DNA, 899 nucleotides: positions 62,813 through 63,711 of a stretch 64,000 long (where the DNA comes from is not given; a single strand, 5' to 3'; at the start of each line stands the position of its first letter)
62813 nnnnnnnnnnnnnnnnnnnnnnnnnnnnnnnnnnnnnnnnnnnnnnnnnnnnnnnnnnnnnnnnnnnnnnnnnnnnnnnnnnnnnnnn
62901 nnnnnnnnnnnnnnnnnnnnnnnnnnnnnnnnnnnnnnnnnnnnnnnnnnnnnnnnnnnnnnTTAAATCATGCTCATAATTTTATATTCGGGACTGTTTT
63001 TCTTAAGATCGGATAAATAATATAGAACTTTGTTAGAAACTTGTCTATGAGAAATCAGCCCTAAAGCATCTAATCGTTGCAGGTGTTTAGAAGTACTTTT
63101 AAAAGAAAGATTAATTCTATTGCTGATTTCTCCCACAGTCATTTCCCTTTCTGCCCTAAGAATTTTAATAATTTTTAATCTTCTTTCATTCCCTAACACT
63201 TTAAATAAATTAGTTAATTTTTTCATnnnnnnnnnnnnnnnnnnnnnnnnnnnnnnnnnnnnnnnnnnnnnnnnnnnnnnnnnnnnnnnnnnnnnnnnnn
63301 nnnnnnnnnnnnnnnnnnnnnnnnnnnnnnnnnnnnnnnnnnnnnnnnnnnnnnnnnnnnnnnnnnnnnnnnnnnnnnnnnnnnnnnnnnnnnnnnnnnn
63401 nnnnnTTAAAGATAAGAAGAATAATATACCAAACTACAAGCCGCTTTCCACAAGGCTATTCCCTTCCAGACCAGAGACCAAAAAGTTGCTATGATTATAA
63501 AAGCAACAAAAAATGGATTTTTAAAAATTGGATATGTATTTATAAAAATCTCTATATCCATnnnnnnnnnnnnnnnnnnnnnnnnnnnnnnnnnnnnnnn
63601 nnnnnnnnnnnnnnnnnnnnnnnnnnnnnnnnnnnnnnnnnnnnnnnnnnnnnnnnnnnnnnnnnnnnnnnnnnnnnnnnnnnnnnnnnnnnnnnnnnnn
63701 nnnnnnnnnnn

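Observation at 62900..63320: Palindromic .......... operators on both sides of an ArsR-family regulator upstream of a DUF2207 membrane protein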

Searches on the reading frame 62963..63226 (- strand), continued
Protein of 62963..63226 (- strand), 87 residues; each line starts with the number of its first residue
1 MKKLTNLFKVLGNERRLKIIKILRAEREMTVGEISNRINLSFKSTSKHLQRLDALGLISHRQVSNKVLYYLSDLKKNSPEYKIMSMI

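Call 40: search_protein_families(library=pfam, alignment_id=A2, max_evalue=0.00001)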
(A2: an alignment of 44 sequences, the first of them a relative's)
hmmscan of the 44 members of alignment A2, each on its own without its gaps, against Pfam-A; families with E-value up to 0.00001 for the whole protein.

A. member 1, L011:3540-6359:+ (940 aa): 4 families
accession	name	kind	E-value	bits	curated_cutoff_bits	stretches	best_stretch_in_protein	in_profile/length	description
PF07517.20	SecA_DEAD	-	1.1e-121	406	24.6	1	5-429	2-290/290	SecA DEAD-like domain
PF21090.3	P-loop_SecA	-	3.2e-89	298.4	27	1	444-642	1-205/205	SecA P-loop domain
PF07516.18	SecA_SW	-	1.9e-63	214.6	26.7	1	644-855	1-199/200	SecA Wing and Scaffold domain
PF01043.26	SecA_PP_bind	-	1.1e-43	148.8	23.5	1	277-385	2-110/110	SecA preprotein cross-linking domain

B. families by the number of members that match (of 44 scanned): 63 families (the first 25 are shown)
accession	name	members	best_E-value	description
PF00587.30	tRNA-synt_2b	3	2.1e-42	tRNA synthetase class II core domain (G, H, P, S and T)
PF02403.27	Seryl_tRNA_N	3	3.4e-22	Seryl-tRNA synthetase N-terminal domain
PF10418.14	DHODB_Fe-S_bind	3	2.4e-15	Iron-sulfur cluster binding domain of dihydroorotate dehydrogenase B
PF07517.20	SecA_DEAD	2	8.5e-127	SecA DEAD-like domain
PF21090.3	P-loop_SecA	2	3.2e-89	SecA P-loop domain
PF01043.26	SecA_PP_bind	2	1.1e-43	SecA preprotein cross-linking domain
PF05746.21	DALR_1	2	7.8e-30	DALR anticodon binding domain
PF00750.26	tRNA-synt_1d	2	2.4e-19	tRNA synthetases class I (R), catalytic domain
PF03485.21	Arg_tRNA_synt_N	2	1.4e-17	Arginyl tRNA synthetase N terminal domain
PF18741.7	MTES_1575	2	2.1e-14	REase_MTES_1575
PF00561.26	Abhydrolase_1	2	6.4e-08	alpha/beta hydrolase fold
PF00175.26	NAD_binding_1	2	1e-07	Oxidoreductase NAD-binding domain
PF16363.11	GDP_Man_Dehyd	1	1e-81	GDP-mannose 4,6 dehydratase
PF01370.27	Epimerase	1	5.4e-64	NAD dependent epimerase/dehydratase family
PF07516.18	SecA_SW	1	1.9e-63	SecA Wing and Scaffold domain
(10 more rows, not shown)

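Call 52: find_related_loci(query=A1, collection=viral_contigs, flank=3000)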
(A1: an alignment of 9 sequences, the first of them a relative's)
Query A1 (87 aa) in viral_contigs; peptide patterns used: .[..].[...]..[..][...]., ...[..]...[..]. (x = any residue, [..] = any of these).
24 stretches matched a pattern, but none encodes a relative of the query by tblastn (E <= 1e-3).
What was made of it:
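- No relatives were found in viral contigs (call 52).
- Tried and rejected: No relative in viral contigs (call 52).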

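Call 56: predict_structure(alignment_id=A1)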
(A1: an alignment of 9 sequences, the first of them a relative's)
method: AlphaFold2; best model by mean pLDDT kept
length: 87 residues; sequences in the alignment: 9
mean_pLDDT: 92.6   pTM: 0.80
mean pLDDT of the five models: 92.6, 92.1, 91.7, 91.6, 91.1
residues with pLDDT >= 90: 64; 70-90: 22; 50-70: 1; < 50: 0
segments of 3 or more residues with pLDDT < 50: none
pLDDT, mean of each block of 10 residues (from residue 1): 83 93 95 96 96 95 96 91 87
secondary structure, 60 per line:
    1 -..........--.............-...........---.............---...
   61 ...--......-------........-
elements in order: H2-11 H14-26 E28-30 H31-38 H42-54 E58-63 E66-71 H79-86
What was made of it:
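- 62963..63226 (-): Gene for an 87-aa ArsR/SmtB-family winged-helix protein. It has no Cys, and its recognition helix is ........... AlphaFold model with pLDDT 92.6 and topology a1-a2-a3-a4-b1-b2-a5 (call 56).
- On ArsR/SmtB family (Pfam HTH_5, NCBIfam NF033788): AlphaFold model with pLDDT 92.6; helices at 2-11, 14-26, 31-38, 42-54 and 79-86, and a hairpin at 58-71 (call 56).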

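Call 60: fold_search(model_id=the predicted structure, library=pdb)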
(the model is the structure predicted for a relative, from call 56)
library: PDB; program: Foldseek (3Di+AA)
matches with E <= 10: 1667; with E <= 0.001: 79
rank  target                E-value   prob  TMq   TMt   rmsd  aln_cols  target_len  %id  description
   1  4k2e_A                1.2e-06  1.00  0.78  0.72   2.1        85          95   34  HlyU from Vibrio cholerae N16961 (released 2014-04-30)
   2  6cdb_B                2.1e-06  1.00  0.82  0.75   1.9        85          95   28  Crystal Structure of V66L CzrA in the Zn(II)bound state (released 2018-07-11)
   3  1r1u_A                2.4e-06  1.00  0.81  0.75   2.0        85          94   27  Crystal structure of the metal-sensing transcriptional repressor CzrA from Staphylococcus aureus in the apo-form (released 2004-05-18)
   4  6cda                  3.7e-06  1.00  0.81  0.74   2.0        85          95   27  Crystal structure of L34A CzrA in the Zn(II)bound state (released 2018-07-11)
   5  6cdb_A                4.2e-06  1.00  0.82  0.74   1.9        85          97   28  Crystal Structure of V66L CzrA in the Zn(II)bound state (released 2018-07-11)
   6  1r1u_B                4.5e-06  1.00  0.81  0.76   2.0        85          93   27  Crystal structure of the metal-sensing transcriptional repressor CzrA from Staphylococcus aureus in the apo-form (released 2004-05-18)
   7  1r1v_B                6.1e-06  1.00  0.81  0.74   2.0        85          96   27  Crystal structure of the metal-sensing transcriptional repressor CzrA from Staphylococcus aureus in the Zn2-form (released 2004-05-18)
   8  4ooi_B                6.5e-06  1.00  0.79  0.72   2.1        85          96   34  Reduced HlyU from Vibrio cholerae N16961 (released 2014-12-31)
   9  1u2w_B                7.4e-06  1.00  0.83  0.68   2.0        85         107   26  Crystal Structure of the Staphylococcus aureus pI258 CadC (released 2005-07-12)
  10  1r1u_C                7.4e-06  1.00  0.81  0.72   2.0        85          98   27  Crystal structure of the metal-sensing transcriptional repressor CzrA from Staphylococcus aureus in the apo-form (released 2004-05-18)
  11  4k2e_B                7.9e-06  1.00  0.78  0.74   2.1        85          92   34  HlyU from Vibrio cholerae N16961 (released 2014-04-30)
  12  4ooi_C                7.9e-06  1.00  0.72  0.68   2.4        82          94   34  Reduced HlyU from Vibrio cholerae N16961 (released 2014-12-31)
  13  3jth_A                9.0e-06  1.00  0.75  0.68   2.2        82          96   30  Crystal structure of a transcriptional regulator HlyU from Vibrio vulnificus CMCP6 (released 2010-03-16)
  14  4ggg_A                1.0e-05  1.00  0.80  0.76   2.0        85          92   26  Crystal structure of V66A/L68V CzrA in the Zn(II)bound state. (released 2013-02-06)
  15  3f72_B                1.0e-05  1.00  0.79  0.65   2.7        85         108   25  Crystal Structure of the Staphylococcus aureus pI258 CadC Metal Binding Site 2 Mutant (released 2009-04-07)
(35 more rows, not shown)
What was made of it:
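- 62963..63226 (-): Foldseek TM about 0.8 to HlyU, CzrA, CadC and NolR (call 60).
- On ArsR/SmtB family (Pfam HTH_5, NCBIfam NF033788): Top 50 PDB fold matches are nearly all ArsR/SmtB proteins, best TM about 0.8 (call 60).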

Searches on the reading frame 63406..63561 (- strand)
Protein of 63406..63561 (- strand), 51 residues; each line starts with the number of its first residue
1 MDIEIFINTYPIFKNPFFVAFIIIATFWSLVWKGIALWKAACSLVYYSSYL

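Call 6: search_protein_families(library=pfam, proteins=[window:63406-63561:-], max_evalue=0.01)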
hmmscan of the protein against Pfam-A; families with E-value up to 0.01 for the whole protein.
window:63406-63561:- (51 aa): 1 family
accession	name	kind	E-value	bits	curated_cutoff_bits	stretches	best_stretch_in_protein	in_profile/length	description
PF18893.5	DUF5652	-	7.4e-07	29.2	23.4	1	17-41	11-35/71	Family of unknown function (DUF5652)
